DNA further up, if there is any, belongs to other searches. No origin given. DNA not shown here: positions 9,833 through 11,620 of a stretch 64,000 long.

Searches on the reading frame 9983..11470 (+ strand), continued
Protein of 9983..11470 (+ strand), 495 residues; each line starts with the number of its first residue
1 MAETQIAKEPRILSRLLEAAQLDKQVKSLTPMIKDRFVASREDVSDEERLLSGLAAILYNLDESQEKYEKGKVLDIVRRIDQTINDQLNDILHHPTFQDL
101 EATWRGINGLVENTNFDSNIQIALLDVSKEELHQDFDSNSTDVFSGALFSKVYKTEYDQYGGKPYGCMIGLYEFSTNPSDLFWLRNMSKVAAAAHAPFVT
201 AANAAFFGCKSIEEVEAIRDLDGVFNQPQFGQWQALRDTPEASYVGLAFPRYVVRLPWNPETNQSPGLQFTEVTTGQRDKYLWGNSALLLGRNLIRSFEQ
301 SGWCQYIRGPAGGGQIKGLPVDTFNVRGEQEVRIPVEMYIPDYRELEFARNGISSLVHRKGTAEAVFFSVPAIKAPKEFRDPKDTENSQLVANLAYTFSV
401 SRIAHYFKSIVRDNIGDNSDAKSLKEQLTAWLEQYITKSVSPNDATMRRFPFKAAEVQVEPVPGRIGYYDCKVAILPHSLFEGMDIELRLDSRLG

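Call 49: search_protein_families(library=ncbifam, proteins=[P0126, P0121], max_evalue=0.01)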
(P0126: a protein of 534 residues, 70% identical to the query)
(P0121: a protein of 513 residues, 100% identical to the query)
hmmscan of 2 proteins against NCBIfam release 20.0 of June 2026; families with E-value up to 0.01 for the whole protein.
P0126 (534 aa): 28 families (the best 25 are shown)
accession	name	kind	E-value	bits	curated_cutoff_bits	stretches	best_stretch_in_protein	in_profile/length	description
TIGR01818.1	ntrC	equivalog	1e-39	136.6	558.6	1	214-410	132-334/463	nitrogen regulation protein NR(I)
NF003451.0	PRK05022.1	equivalog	5.6e-39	134.2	476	1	214-523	188-508/512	nitric oxide reductase transcriptional regulator NorR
TIGR02329.1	propionate_PrpR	equivalog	1.6e-35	122.8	499.2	1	216-520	212-524/526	propionate catabolism operon regulatory protein PrpR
NF038308.1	RNA_repair_RtcR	equivalog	4.9e-35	121.4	650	1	215-480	179-451/530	RNA repair transcriptional activator RtcR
TIGR01817.1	nifA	equivalog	7.9e-35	120.6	528.85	1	214-442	194-419/534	nif-specific transcriptional activator NifA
TIGR02915.1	PEP_resp_reg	equivalog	1.8e-34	119.4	502.6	1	212-525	135-444/445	PEP-CTERM-box response regulator transcription factor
NF008469.0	PRK11361.1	equivalog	3e-34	118.5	714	1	192-516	118-447/461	acetoacetate metabolism transcriptional regulator AtoC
NF011695.0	PRK15115.1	equivalog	5.4e-34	117.7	763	1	206-524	125-437/445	two-component system response regulator GlrR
NF011958.0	PRK15429.1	equivalog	6.9e-34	117.5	830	1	213-397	376-566/692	formate hydrogenlyase transcriptional activator FlhA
NF008176.1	PRK10923.1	equivalog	1e-32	113.3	620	1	217-404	139-332/469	nitrogen regulation protein NR(I)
NF051870.1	NAssimRespRegNtrX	equivalog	1.9e-32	112.7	600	1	213-417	136-342/452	nitrogen assimilation response regulator NtrX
TIGR02974.1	phageshock_pspF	equivalog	3.8e-32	111.8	443.55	1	218-402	1-191/336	phage shock protein operon transcriptional activator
NF007689.0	PRK10365.1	equivalog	2.2e-31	109.1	760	1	214-443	137-364/441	sigma-54-dependent response regulator transcription factor ZraR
NF041552.1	TF_PrdR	equivalog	3.2e-31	108.3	795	1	214-516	265-569/577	sigma-54 dependent transcriptional regulator PrdR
NF011953.0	PRK15424.1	equivalog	3.1e-30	105.3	703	1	215-523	218-534/538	propionate catabolism operon regulatory protein PrpR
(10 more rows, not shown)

P0121 (513 aa): 26 families (the best 25 are shown)
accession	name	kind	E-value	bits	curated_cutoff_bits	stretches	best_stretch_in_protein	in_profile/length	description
NF003451.0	PRK05022.1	equivalog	1.2e-40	139.7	476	1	184-496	188-511/512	nitric oxide reductase transcriptional regulator NorR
TIGR01818.1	ntrC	equivalog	6.4e-39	134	558.6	1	184-380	132-334/463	nitrogen regulation protein NR(I)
NF038308.1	RNA_repair_RtcR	equivalog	8.6e-36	123.9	650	1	184-426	178-427/530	RNA repair transcriptional activator RtcR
TIGR02915.1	PEP_resp_reg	equivalog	1.2e-35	123.3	502.6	1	182-496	135-445/445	PEP-CTERM-box response regulator transcription factor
TIGR02329.1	propionate_PrpR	equivalog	1.8e-35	122.6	499.2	1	186-490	212-524/526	propionate catabolism operon regulatory protein PrpR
NF051870.1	NAssimRespRegNtrX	equivalog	4.4e-35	121.5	600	1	182-383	135-338/452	nitrogen assimilation response regulator NtrX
NF011958.0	PRK15429.1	equivalog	1.8e-34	119.4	830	1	187-367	380-566/692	formate hydrogenlyase transcriptional activator FlhA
TIGR01817.1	nifA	equivalog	2.5e-34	119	528.85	1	183-373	193-389/534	nif-specific transcriptional activator NifA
NF008469.0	PRK11361.1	equivalog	6e-34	117.5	714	1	187-489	144-450/461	acetoacetate metabolism transcriptional regulator AtoC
TIGR02974.1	phageshock_pspF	equivalog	2.3e-33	115.9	443.55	1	188-410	1-222/336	phage shock protein operon transcriptional activator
NF007689.0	PRK10365.1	equivalog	7.7e-33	113.9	760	1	184-486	137-435/441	sigma-54-dependent response regulator transcription factor ZraR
NF011695.0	PRK15115.1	equivalog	1.6e-32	112.9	763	1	184-373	133-328/445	two-component system response regulator GlrR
NF041552.1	TF_PrdR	equivalog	1.8e-32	112.5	795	1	186-379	267-466/577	sigma-54 dependent transcriptional regulator PrdR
NF011953.0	PRK15424.1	equivalog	1.6e-31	109.5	703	1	185-493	218-534/538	propionate catabolism operon regulatory protein PrpR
NF008176.1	PRK10923.1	equivalog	4.2e-31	108.1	620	1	187-379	139-337/469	nitrogen regulation protein NR(I)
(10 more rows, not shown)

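Call 68: predict_structure(alignment_id=A1)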
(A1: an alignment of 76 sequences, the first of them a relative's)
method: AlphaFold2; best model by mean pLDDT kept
length: 513 residues; sequences in the alignment: 76
mean_pLDDT: 90.0   pTM: 0.81
mean pLDDT of the five models: 90.0, 88.9, 88.7, 88.4, 88.3
residues with pLDDT >= 90: 420; 70-90: 20; 50-70: 51; < 50: 22
segments of 3 or more residues with pLDDT < 50: 1-6, 445-452, 511-513
pLDDT, mean of each block of 10 residues (from residue 1): 58 98 98 96 84 54 62 75 95 68 96 96 97 97 97 98 95 96 96 97 98 98 97 98 97 94 94 96 98 96 93 95 97 97 97 98 98 96 97 97 96 97 96 75 49 73 96 95 96 91 56 46
secondary structure, 60 per line:
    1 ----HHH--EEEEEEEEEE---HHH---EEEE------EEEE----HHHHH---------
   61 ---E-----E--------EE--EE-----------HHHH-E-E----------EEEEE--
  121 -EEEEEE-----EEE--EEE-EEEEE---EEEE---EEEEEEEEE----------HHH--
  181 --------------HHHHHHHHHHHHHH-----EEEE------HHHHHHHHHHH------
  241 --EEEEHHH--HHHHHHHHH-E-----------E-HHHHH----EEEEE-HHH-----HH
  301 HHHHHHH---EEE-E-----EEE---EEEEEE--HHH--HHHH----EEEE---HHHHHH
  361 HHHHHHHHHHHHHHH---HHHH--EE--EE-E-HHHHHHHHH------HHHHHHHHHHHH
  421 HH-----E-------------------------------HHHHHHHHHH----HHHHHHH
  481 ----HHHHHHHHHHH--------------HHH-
elements in order: E10-19 E29-32 E39-42 H47-51 H96-99 E114-118 E122-127 E133-135 E138-140 E142-146 E150-153 E157-165 H195-208 E214-217 H224-234 E243-246 H252-260 H276-280 E285-289 H299-307 E311-313 E321-323 E327-332 H340-343 E348-351 H355-375 H379-382 H394-402 H409-422 H460-469 H474-480 H485-495
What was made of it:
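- On bacterial enhancer-binding protein (Sigma54_activat AAA+, PF00158): Three C-terminal helices are modelled with high confidence (call 68).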

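Call 70: fold_search(model_id=the predicted structure, library=pdb)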
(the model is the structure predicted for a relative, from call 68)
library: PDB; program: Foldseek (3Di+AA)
matches with E <= 10: 1609; with E <= 0.001: 1052
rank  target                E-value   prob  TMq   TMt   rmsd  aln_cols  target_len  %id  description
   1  5m7p_A                5.4e-20  1.00  0.41  0.48  12.8       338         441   26  Crystal structure of NtrX from Brucella abortus in complex with ADP processed with the CrystalDirect automated mountin (released 2017-01-25)
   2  5m7o_A                1.4e-19  1.00  0.43  0.48  12.7       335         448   26  Crystal structure of NtrX from Brucella abortus processed with the CrystalDirect automated mounting and cryo-cooling t (released 2017-01-25)
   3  5m7n_A                2.5e-19  1.00  0.41  0.48  13.4       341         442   26  Crystal structure of NtrX from Brucella abortus in complex with ATP processed with the CrystalDirect automated mountin (released 2017-01-25)
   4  1ojl_D                5.6e-19  1.00  0.43  0.73  16.8       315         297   32  Crystal structure of a sigma54-activator suggests the mechanism for the conformational switch necessary for sigma54 bi (released 2005-05-19)
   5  5m7o_B                6.6e-19  1.00  0.42  0.49  13.4       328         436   27  Crystal structure of NtrX from Brucella abortus processed with the CrystalDirect automated mounting and cryo-cooling t (released 2017-01-25)
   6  5m7p_B                2.1e-18  1.00  0.42  0.49  13.5       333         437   27  Crystal structure of NtrX from Brucella abortus in complex with ADP processed with the CrystalDirect automated mountin (released 2017-01-25)
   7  3m0e_A                2.2e-18  1.00  0.42  0.83   2.7       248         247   31  Crystal structure of the ATP-bound state of Walker B mutant of NtrC1 ATPase domain (released 2010-11-03)
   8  6jdl                  2.3e-18  1.00  0.42  0.83   3.0       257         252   30  Central domain of FleQ H287A mutant in complex with ATPgS and Mg (released 2019-11-27)
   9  5m7n_B                3.2e-18  1.00  0.42  0.50  14.1       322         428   27  Crystal structure of NtrX from Brucella abortus in complex with ATP processed with the CrystalDirect automated mountin (released 2017-01-25)
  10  1ojl_E                3.4e-18  1.00  0.42  0.74  16.3       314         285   32  Crystal structure of a sigma54-activator suggests the mechanism for the conformational switch necessary for sigma54 bi (released 2005-05-19)
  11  1ny5_A                4.1e-18  1.00  0.42  0.55   2.4       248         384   31  Crystal structure of sigm54 activator (AAA+ ATPase) in the inactive state (released 2003-11-11)
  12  4lzz_W                7.2e-18  1.00  0.42  0.84   2.4       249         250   31  Nucleotide-induced asymmetry within atpase activator ring drives s54-RNAP interaction and ATP hydrolysis (released 2013-12-04)
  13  5exp                  9.0e-18  1.00  0.42  0.83   3.0       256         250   29  AAA+ domain of FleQ from Pseudomonas aeruginosa (released 2016-01-13)
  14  1ny5_B                1.3e-17  1.00  0.41  0.55   2.6       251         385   31  Crystal structure of sigm54 activator (AAA+ ATPase) in the inactive state (released 2003-11-11)
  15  7ejw_D                1.6e-17  1.00  0.40  0.77   3.4       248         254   30  Crystal structure of FleN in complex with FleQ AAA+ doamain (released 2021-12-22)
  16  4lzz_L                4.2e-17  1.00  0.43  0.87   2.0       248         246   32  Nucleotide-induced asymmetry within atpase activator ring drives s54-RNAP interaction and ATP hydrolysis (released 2013-12-04)
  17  1ojl_A                4.2e-17  1.00  0.42  0.72  11.8       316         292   31  Crystal structure of a sigma54-activator suggests the mechanism for the conformational switch necessary for sigma54 bi (released 2005-05-19)
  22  1ny6_A                9.8e-17  1.00  0.42  0.84   2.5       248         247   31  Crystal structure of sigm54 activator (AAA+ ATPase) in the active state (released 2003-11-11)
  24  1ny6_C                1.4e-16  1.00  0.42  0.83   2.4       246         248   32  Crystal structure of sigm54 activator (AAA+ ATPase) in the active state (released 2003-11-11)
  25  1ojl_B                1.5e-16  1.00  0.42  0.83   2.3       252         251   34  Crystal structure of a sigma54-activator suggests the mechanism for the conformational switch necessary for sigma54 bi (released 2005-05-19)
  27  4lzz_E                2.4e-16  1.00  0.43  0.82   2.4       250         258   31  Nucleotide-induced asymmetry within atpase activator ring drives s54-RNAP interaction and ATP hydrolysis (released 2013-12-04)
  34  1ny6_B                6.8e-16  1.00  0.42  0.84   2.4       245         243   31  Crystal structure of sigm54 activator (AAA+ ATPase) in the active state (released 2003-11-11)
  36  1ojl_C                9.5e-16  1.00  0.42  0.82   2.6       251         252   35  Crystal structure of a sigma54-activator suggests the mechanism for the conformational switch necessary for sigma54 bi (released 2005-05-19)
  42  1ojl_F                2.6e-15  1.00  0.41  0.83   2.5       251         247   34  Crystal structure of a sigma54-activator suggests the mechanism for the conformational switch necessary for sigma54 bi (released 2005-05-19)
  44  1ny6_L                2.8e-15  1.00  0.42  0.84   2.4       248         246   31  Crystal structure of sigm54 activator (AAA+ ATPase) in the active state (released 2003-11-11)
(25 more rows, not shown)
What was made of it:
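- On bacterial enhancer-binding protein (Sigma54_activat AAA+, PF00158): Foldseek TM about 0.83 to 3m0e, 1ny6 and 4lzz (call 70).
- The AAA+ core superposes on NtrC1, ZraR and FleQ (TM about 0.83, rmsd 2-3 A; calls 68, 70).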

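Call 85: find_encoding_contigs(protein=P0233, flank=8000, max_places=1)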
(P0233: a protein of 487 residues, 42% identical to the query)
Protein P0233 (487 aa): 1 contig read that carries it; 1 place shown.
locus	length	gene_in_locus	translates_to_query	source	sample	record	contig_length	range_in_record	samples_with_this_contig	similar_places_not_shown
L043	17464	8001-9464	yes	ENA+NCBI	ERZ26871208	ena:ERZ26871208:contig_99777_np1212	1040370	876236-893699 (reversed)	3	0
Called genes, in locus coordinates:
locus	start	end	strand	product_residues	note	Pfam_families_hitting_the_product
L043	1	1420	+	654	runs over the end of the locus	PF13428:TPR_14 (faint), PF07719:TPR_2 (faint), PF13181:TPR_8 (faint), PF00515:TPR_1 (faint), PF14559:TPR_19 (weak)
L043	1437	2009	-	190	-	PF00156:Pribosyltran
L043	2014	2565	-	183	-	PF04519:Bactofilin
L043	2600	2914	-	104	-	PF04519:Bactofilin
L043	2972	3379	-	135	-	PF04519:Bactofilin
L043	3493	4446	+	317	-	-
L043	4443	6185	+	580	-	PF02366:PMT (weak), PF13231:PMT_2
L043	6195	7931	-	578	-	PF00672:HAMP, PF00211:Guanylate_cyc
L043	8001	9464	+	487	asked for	PF00158:Sigma54_activat, PF01078:Mg_chelatase (faint), PF14532:Sigma54_activ_2, PF00004:AAA (faint), PF07728:AAA_5, PF25601:AAA_lid_14 (weak)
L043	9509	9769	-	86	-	PF00196:GerE (weak), PF13384:HTH_23 (weak)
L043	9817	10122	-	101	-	PF08281:Sigma70_r4_2, PF04545:Sigma70_r4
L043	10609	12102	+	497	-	PF02321:OEP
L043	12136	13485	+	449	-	PF25917:BSH_RND, PF25973:BSH_CzcB (faint), PF25876:HH_MFP_RND (weak), PF25954:Beta-barrel_RND_2, PF25990:Beta-barrel_YknX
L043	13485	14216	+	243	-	PF00005:ABC_tran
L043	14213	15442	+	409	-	PF12704:MacB_PCD, PF02687:FtsX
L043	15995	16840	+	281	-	PF01149:Fapy_DNA_glyco, PF06831:H2TH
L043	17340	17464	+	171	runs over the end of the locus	-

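Call 86: find_encoding_contigs(protein=P0240, flank=8000, max_places=1)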
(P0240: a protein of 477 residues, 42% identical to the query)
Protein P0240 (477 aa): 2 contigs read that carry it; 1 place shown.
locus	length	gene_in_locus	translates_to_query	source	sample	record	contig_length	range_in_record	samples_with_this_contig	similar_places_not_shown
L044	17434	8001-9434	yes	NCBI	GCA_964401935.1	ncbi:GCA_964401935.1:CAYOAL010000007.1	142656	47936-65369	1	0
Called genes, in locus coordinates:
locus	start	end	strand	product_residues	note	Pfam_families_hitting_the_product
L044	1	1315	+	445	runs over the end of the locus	PF03781:FGE-sulfatase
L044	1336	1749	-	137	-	PF01475:FUR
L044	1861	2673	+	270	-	PF13384:HTH_23 (faint), PF04545:Sigma70_r4, PF08281:Sigma70_r4_2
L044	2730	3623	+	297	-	-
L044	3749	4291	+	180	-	-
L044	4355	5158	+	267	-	PF13369:Transglut_core2, PF13371:TPR_9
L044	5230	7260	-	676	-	PF03734:YkuD (weak)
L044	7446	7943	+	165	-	PF00583:Acetyltransf_1, PF13508:Acetyltransf_7 (weak)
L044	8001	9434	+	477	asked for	PF00158:Sigma54_activat, PF14532:Sigma54_activ_2, PF07728:AAA_5 (weak)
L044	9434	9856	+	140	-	PF10604:Polyketide_cyc2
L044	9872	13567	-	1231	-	PF00069:Pkinase, PF07714:PK_Tyr_Ser-Thr, PF03109:ABC1 (weak), PF13191:AAA_16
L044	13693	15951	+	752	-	-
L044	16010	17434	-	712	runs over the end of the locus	PF13500:AAA_26, PF07085:DRTGG, PF01515:PTA_PTB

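Call 87: find_encoding_contigs(protein=P0212, flank=8000, max_places=1)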
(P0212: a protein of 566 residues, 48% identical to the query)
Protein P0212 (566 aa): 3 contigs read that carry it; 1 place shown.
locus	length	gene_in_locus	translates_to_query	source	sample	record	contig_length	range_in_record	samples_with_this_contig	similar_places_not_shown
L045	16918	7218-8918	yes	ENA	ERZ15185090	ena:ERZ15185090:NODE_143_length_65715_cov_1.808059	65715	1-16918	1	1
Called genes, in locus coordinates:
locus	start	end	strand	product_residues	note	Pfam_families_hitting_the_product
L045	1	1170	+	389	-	?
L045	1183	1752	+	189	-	PF01478:Peptidase_A24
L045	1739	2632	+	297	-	-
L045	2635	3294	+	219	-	-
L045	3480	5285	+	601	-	PF00069:Pkinase, PF07714:PK_Tyr_Ser-Thr, PF06293:Kdo (weak)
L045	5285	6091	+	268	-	-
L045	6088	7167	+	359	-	PF08534:Redoxin (faint)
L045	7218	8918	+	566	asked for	PF00158:Sigma54_activat, PF14532:Sigma54_activ_2 (weak), PF00004:AAA (weak), PF07728:AAA_5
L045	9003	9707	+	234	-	-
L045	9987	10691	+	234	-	-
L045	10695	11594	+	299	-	-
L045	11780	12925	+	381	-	PF00149:Metallophos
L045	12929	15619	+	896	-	PF02463:SMC_N (faint), PF13175:AAA_15 (weak), PF13304:AAA_21 (faint), PF13476:AAA_23 (weak), PF13514:AAA_27 (weak)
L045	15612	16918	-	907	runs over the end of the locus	PF08487:VIT, PF00092:VWA, PF13519:VWA_2 (weak), PF13768:VWA_3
